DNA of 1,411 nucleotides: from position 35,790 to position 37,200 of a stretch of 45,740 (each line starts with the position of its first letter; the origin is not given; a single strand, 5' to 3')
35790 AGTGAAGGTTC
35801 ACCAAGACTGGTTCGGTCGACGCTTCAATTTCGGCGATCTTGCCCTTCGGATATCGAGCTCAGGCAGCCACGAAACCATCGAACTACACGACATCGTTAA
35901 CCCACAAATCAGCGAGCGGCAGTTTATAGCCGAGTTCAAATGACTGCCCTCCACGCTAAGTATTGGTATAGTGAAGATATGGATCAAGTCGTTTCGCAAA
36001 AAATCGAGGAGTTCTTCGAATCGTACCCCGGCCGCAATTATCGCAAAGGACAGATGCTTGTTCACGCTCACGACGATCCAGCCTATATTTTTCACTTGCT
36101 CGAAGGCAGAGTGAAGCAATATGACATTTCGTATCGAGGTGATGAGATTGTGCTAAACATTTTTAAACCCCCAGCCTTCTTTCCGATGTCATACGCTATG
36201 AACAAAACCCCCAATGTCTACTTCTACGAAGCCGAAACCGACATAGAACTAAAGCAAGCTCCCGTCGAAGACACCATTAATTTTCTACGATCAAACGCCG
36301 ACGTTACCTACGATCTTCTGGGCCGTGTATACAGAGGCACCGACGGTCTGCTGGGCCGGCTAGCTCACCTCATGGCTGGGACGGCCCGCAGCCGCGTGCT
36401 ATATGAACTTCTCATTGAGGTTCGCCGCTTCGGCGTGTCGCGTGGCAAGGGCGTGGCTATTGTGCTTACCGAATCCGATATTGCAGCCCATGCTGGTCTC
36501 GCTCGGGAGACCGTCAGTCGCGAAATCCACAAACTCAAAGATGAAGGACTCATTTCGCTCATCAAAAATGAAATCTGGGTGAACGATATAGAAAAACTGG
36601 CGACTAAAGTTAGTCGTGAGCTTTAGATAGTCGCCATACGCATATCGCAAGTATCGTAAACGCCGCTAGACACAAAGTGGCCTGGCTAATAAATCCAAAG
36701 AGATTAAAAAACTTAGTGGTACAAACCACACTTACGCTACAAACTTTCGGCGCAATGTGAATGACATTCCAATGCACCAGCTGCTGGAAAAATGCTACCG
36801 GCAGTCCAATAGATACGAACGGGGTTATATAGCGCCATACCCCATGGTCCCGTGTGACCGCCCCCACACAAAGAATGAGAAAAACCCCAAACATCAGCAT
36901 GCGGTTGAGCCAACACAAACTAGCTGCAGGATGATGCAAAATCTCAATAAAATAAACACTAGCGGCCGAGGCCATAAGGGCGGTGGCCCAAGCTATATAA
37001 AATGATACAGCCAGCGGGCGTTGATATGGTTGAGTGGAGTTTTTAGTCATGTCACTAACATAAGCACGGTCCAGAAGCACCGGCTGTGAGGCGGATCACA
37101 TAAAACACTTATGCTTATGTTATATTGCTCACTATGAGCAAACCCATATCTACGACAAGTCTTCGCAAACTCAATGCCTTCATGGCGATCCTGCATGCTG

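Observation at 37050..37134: One perfect CRP box at class II spacing for both heliorhodopsin and the divergent dsbB-like gene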

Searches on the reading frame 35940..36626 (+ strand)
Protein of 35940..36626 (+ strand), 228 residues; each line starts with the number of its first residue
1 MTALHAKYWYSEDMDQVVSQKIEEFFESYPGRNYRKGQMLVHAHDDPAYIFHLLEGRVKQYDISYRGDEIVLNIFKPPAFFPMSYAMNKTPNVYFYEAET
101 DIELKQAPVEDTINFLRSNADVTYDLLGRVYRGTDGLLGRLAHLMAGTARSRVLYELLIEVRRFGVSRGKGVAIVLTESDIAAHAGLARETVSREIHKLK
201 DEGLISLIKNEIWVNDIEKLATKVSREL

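Call 4: search_protein_families(library=pfam, proteins=[window:35940-36626:+], max_evalue=0.01)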
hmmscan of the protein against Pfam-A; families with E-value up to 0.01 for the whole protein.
window:35940-36626:+ (228 aa): 5 families
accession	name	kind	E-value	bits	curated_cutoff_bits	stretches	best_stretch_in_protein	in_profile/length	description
PF13545.12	HTH_Crp_2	-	9.2e-14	51.6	27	1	154-221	7-68/70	Crp-like helix-turn-helix domain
PF00027.35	cNMP_binding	-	7.6e-11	42.3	27.5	1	32-119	2-89/89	Cyclic nucleotide-binding domain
PF00325.26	Crp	-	3e-06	27.3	21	1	174-205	1-32/32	Bacterial regulatory proteins, crp family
PF12802.13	MarR_2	-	0.0037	17.8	27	1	176-208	21-53/61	MarR family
PF01047.28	MarR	-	0.0065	16.8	24.6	0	176-206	18-48/59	MarR family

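Call 44: find_homologous_proteins(query=window:35940-36626:+, max_evalue=1e-15)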
Query window:35940-36626:+ (228 aa): 1270 proteins with E <= 1e-15 among 3099 candidates; the best 120 are listed.
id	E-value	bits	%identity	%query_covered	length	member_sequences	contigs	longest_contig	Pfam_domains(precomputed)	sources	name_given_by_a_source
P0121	2.1e-147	506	100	100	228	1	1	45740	PF13545.13,PF00027.36,PF00325.27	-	-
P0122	2.8e-119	414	83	96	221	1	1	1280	PF13545.13,PF00027.36,PF00325.27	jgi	jgi:CRP-like cAMP-binding protein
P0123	1.9e-117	408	79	100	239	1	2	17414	PF13545.13,PF00027.36,PF00325.27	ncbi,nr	ncbi:MAG TPA: Crp/Fnr family transcriptional regulator [Candidatus Saccharimonas sp.]|nr:Crp/Fnr fam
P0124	2.4e-114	398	76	100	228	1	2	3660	PF13545.13,PF00027.36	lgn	-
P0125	6.3e-111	387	74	100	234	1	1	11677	PF13545.13,PF00027.36,PF00325.27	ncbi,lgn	-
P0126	4.0e-110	384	74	100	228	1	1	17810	PF13545.13,PF00027.36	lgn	-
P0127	2.9e-109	382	73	100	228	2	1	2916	PF13545.13,PF00027.36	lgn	-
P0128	1.7e-106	373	75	94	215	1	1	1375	PF13545.13,PF00027.36,PF00325.27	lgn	-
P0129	3.1e-106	372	73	94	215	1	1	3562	PF13545.13,PF00027.36,PF00325.27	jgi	jgi:CRP-like cAMP-binding protein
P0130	1.3e-105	370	73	96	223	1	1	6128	PF13545.13,PF00027.36,PF00325.27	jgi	jgi:CRP-like cAMP-binding protein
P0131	5.2e-105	368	77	94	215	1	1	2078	PF13545.13,PF00027.36,PF00325.27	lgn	-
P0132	1.7e-103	363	75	93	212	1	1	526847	PF13545.13,PF00027.36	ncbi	-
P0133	1.2e-102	360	72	93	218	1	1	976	PF13545.13,PF00027.36,PF00325.27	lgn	-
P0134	2.6e-102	359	69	98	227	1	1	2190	PF13545.13,PF00027.36,PF00325.27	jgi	jgi:CRP-like cAMP-binding protein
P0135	3.7e-102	358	71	96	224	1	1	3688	PF13545.13,PF00027.36,PF00325.27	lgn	-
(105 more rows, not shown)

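Call 45: find_encoding_contigs(protein=P0123, flank=7000, max_places=2)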
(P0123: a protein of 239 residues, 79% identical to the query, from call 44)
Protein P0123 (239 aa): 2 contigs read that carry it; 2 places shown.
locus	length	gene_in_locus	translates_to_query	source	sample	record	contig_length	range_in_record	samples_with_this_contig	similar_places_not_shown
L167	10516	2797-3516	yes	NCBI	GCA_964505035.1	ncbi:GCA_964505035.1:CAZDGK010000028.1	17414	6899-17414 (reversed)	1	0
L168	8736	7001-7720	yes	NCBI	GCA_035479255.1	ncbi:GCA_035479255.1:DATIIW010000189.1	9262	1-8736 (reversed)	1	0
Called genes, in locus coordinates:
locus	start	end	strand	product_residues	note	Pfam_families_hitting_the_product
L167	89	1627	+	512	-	-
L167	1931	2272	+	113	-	-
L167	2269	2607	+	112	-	-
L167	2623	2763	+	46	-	-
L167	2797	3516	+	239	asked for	PF00027:cNMP_binding, PF13545:HTH_Crp_2, PF00325:Crp (weak)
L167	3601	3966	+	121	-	PF07883:Cupin_2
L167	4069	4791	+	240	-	-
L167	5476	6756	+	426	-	PF05697:Trigger_N, PF00254:FKBP_C, PF05698:Trigger_C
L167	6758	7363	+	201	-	PF00702:Hydrolase, PF13419:HAD_2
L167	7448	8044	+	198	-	PF00574:CLP_protease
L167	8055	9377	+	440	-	PF05977:MFS_3 (weak), PF07690:MFS_1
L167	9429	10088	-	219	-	-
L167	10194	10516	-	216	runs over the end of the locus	-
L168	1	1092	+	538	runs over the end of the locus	PF00270:DEAD, PF04851:ResIII, PF00271:Helicase_C, PF19833:RecG_dom3_C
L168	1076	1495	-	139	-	-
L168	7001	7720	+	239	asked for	PF00027:cNMP_binding, PF13545:HTH_Crp_2, PF00325:Crp (weak)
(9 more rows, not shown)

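Call 46: find_encoding_contigs(protein=P0126, flank=7000, max_places=2)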
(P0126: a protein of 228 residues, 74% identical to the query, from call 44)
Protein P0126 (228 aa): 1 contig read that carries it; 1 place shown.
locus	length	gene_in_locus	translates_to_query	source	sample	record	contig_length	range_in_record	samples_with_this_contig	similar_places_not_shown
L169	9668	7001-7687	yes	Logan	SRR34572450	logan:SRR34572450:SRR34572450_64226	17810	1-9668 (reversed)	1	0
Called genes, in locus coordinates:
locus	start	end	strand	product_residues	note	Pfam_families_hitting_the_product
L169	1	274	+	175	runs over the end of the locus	PF00293:NUDIX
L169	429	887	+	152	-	PF01636:APH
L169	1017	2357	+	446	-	PF12704:MacB_PCD, PF02687:FtsX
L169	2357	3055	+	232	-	PF02463:SMC_N (faint), PF00005:ABC_tran, PF13304:AAA_21 (faint)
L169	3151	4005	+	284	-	-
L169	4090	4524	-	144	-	-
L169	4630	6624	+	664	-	PF00122:E1-E2_ATPase, PF00702:Hydrolase, PF12710:HAD, PF08282:Hydrolase_3 (faint)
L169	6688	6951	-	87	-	-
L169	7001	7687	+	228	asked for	PF00027:cNMP_binding, PF13545:HTH_Crp_2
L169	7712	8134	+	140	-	PF02600:DsbB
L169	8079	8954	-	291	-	PF03372:Exo_endo_phos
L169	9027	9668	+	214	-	?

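Call 47: find_encoding_contigs(protein=P0132, flank=7000, max_places=2)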
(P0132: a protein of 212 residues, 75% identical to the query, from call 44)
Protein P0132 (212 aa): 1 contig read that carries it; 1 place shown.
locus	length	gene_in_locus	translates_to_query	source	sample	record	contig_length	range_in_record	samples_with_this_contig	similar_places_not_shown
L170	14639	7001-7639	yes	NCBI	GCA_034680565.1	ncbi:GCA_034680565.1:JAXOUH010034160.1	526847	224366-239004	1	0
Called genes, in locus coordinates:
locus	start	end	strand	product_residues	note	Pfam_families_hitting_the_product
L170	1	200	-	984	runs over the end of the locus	PF00912:Transgly, PF00905:Transpeptidase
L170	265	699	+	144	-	-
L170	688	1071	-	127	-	PF03551:PadR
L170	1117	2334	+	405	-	PF00579:tRNA-synt_1b, PF22421:SYY_C-terminal (weak), PF01479:S4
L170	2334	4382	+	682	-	PF17191:RecG_wedge, PF01336:tRNA_anti-codon, PF00270:DEAD, PF04851:ResIII, PF07517:SecA_DEAD (weak), PF00271:Helicase_C, PF19833:RecG_dom3_C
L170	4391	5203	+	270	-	-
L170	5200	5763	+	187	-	PF03602:Cons_hypoth95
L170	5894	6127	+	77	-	-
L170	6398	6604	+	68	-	PF04024:PspC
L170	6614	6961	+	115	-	-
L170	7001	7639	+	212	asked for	PF00027:cNMP_binding, PF13545:HTH_Crp_2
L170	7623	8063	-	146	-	PF02600:DsbB (weak)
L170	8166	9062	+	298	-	PF00156:Pribosyltran, PF11387:DUF2795 (faint)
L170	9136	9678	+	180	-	-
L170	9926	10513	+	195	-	-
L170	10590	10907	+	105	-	-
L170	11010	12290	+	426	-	PF05697:Trigger_N, PF00254:FKBP_C, PF05698:Trigger_C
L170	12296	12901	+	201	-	PF00702:Hydrolase, PF13419:HAD_2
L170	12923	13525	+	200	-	PF00574:CLP_protease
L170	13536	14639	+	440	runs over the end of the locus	PF05977:MFS_3 (weak), PF07690:MFS_1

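Call 52: search_solved_structures(query=window:35940-36626:+, max_evalue=0.001, show_alignments=3)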
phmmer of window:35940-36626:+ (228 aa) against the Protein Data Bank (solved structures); distinct sequences matched with E-value up to 0.001: 43.
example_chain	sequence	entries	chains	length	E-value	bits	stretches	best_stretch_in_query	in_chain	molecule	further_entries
8h3v_X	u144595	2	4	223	1.6e-12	50.5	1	42-216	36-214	NtcA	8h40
3la2_A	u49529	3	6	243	2e-12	50.2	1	42-216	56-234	Global nitrogen regulator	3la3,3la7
3h3z_A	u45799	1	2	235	1.1e-10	44.4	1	20-220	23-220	Cyclic nucleotide-binding protein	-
3fx3_A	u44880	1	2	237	1.2e-10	44.4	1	20-220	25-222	Cyclic nucleotide-binding protein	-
3dkw_A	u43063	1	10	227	1.4e-09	40.9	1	21-220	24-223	DNR protein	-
2zcw_A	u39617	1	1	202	2.4e-09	40.1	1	50-218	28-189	Transcriptional regulator, FNR/CRP family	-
4ev0_A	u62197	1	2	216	4.3e-08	36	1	27-215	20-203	Transcription regulator, Crp family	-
2xgx_A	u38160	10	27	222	6.9e-08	35.4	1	34-214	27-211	GLOBAL NITROGEN REGULATOR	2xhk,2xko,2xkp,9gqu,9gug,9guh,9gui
8yz7_A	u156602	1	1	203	2.2e-07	33.7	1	33-222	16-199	Transcriptional regulator, FNR/CRP family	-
3h3u_A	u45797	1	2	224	7.2e-07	32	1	41-223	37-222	PROBABLE TRANSCRIPTIONAL REGULATORY PROTEIN (PROBABLY CRP/FNR-FAMILY)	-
3mzh_A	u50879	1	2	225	7.3e-07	32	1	41-223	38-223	PROBABLE TRANSCRIPTIONAL REGULATORY PROTEIN (PROBABLY CRP/FNR-FAMILY)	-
3d0s_A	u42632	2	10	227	7.5e-07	32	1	41-223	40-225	TRANSCRIPTIONAL REGULATORY PROTEIN | PROBABLE TRANSCRIPTIONAL REGULATORY PROTEIN (PROBABLY CRP/ FNR-FAMILY)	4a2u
3i54_A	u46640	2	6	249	9.4e-07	31.6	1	41-223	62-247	Transcriptional regulator, Crp/Fnr family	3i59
9qlt_A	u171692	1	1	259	1.4e-05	27.8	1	32-222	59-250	FNR type regulator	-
8qto_A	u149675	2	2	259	1.9e-05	27.4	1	32-222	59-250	FNR type regulator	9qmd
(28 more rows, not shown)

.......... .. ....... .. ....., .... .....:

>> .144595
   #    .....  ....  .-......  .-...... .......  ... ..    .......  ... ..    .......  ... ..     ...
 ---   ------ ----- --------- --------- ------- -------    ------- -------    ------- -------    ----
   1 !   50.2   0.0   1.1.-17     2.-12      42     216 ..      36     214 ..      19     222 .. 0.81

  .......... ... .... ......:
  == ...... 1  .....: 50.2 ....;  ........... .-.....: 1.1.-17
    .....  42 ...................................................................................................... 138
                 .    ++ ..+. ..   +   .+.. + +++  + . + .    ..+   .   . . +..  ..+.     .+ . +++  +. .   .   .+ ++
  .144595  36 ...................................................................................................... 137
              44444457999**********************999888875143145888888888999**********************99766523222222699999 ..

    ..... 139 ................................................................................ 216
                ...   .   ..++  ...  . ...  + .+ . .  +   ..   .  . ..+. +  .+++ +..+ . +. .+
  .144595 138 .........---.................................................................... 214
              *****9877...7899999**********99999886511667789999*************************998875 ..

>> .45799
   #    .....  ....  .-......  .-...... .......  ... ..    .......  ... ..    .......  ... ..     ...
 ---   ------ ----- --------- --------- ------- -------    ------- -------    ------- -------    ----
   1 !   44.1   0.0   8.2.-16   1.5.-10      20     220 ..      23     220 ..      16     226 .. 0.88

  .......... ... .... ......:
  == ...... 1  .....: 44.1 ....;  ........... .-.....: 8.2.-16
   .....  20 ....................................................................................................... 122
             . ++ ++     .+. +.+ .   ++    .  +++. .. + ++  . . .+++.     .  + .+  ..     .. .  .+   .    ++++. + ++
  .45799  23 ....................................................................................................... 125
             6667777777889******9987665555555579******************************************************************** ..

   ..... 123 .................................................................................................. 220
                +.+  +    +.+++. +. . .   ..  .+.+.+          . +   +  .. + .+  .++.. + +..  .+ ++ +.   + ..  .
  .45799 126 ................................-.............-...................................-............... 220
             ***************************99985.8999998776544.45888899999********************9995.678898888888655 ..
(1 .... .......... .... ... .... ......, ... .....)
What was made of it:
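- On Crp/Fnr family transcription factor: Matches to PDB Crp/Fnr members (call 52).
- Closest known: NtcA. Different: The similarity is weak (E 1.6e-12, call 52).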

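Call 53: search_protein_families(library=pfam, proteins=[L170:7623-8063:-, L169:7712-8134:+, L170:8166-9062:+], max_evalue=1)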
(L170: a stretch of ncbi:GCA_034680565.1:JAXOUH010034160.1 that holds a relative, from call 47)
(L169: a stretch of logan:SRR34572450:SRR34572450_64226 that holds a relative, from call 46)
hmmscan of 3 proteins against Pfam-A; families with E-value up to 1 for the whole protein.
L170:7623-8063:- (146 aa): 1 family
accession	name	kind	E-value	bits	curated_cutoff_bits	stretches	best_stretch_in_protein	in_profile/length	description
PF02600.21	DsbB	-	7.8e-06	26.8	22.1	1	18-120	6-110/148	Disulfide bond formation protein DsbB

L169:7712-8134:+ (140 aa): 2 families
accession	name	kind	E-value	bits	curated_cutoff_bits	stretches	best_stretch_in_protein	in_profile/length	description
PF02600.21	DsbB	-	5.5e-10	40.3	22.1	1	7-128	3-143/148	Disulfide bond formation protein DsbB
PF19744.4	DUF6232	-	0.045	14.6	27.4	1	45-135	14-79/117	Family of unknown function (DUF6232)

L170:8166-9062:+ (298 aa): 4 families
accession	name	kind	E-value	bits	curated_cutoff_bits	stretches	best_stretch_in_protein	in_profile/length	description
PF00156.33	Pribosyltran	-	1.1e-12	48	26.3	1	13-179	18-144/158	Phosphoribosyl transferase domain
PF11387.14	DUF2795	-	1.8e-05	24.9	25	1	230-271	13-53/54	Protein of unknown function (DUF2795)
PF14681.12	UPRTase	-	0.035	14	27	1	118-175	118-177/206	Uracil phosphoribosyltransferase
PF09243.16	Rsm22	-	0.1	12.4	23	1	121-153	134-166/275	Mitochondrial small ribosomal subunit Rsm22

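Call 55: find_encoding_contigs(protein=P0125, flank=6000, max_places=2)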
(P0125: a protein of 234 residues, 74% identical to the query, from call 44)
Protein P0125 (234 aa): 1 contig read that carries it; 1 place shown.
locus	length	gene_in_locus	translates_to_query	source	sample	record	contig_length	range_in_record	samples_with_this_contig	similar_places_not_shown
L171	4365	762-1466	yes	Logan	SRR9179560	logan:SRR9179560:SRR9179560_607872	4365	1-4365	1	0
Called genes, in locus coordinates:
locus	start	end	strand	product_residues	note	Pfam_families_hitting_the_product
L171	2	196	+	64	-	?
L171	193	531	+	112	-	-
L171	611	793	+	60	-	-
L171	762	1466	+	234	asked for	PF00027:cNMP_binding, PF13545:HTH_Crp_2, PF00325:Crp (faint)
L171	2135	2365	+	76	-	PF10685:KGG (faint)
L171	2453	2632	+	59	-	PF20106:DUF6496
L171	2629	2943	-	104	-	-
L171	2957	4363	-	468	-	?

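Call 56: find_encoding_contigs(protein=P0124, flank=4000, max_places=2)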
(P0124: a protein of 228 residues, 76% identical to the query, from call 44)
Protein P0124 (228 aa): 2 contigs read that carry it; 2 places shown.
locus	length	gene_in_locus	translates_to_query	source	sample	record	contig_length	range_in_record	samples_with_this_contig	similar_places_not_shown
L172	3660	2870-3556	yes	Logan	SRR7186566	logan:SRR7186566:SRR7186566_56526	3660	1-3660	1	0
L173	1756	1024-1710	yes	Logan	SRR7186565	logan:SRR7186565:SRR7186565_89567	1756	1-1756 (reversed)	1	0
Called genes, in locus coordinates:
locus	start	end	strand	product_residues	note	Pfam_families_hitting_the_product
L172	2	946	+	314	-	?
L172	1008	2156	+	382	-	-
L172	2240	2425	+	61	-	-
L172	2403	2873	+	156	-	PF03703:bPH_2 (weak)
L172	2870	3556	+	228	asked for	PF00027:cNMP_binding, PF13545:HTH_Crp_2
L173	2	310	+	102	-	?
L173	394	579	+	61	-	-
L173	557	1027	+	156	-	PF03703:bPH_2 (weak)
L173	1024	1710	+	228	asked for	PF00027:cNMP_binding, PF13545:HTH_Crp_2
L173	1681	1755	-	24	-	?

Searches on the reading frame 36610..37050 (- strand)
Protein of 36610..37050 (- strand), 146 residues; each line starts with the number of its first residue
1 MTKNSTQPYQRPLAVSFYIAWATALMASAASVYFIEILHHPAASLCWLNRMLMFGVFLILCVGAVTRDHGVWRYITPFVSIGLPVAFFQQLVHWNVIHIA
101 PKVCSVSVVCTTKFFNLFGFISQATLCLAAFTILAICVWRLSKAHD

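Call 4: search_protein_families(library=pfam, proteins=[window:36610-37050:-], max_evalue=0.01)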
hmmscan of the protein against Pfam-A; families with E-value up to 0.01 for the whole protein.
window:36610-37050:- (146 aa): 0 families

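Call 53: search_protein_families(library=pfam, proteins=[window:36610-37050:-], max_evalue=1)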
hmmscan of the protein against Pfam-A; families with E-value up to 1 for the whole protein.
window:36610-37050:- (146 aa): 1 family
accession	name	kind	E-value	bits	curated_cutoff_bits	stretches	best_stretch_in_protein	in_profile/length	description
PF02600.21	DsbB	-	0.01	16.7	22.1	1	18-136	6-143/148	Disulfide bond formation protein DsbB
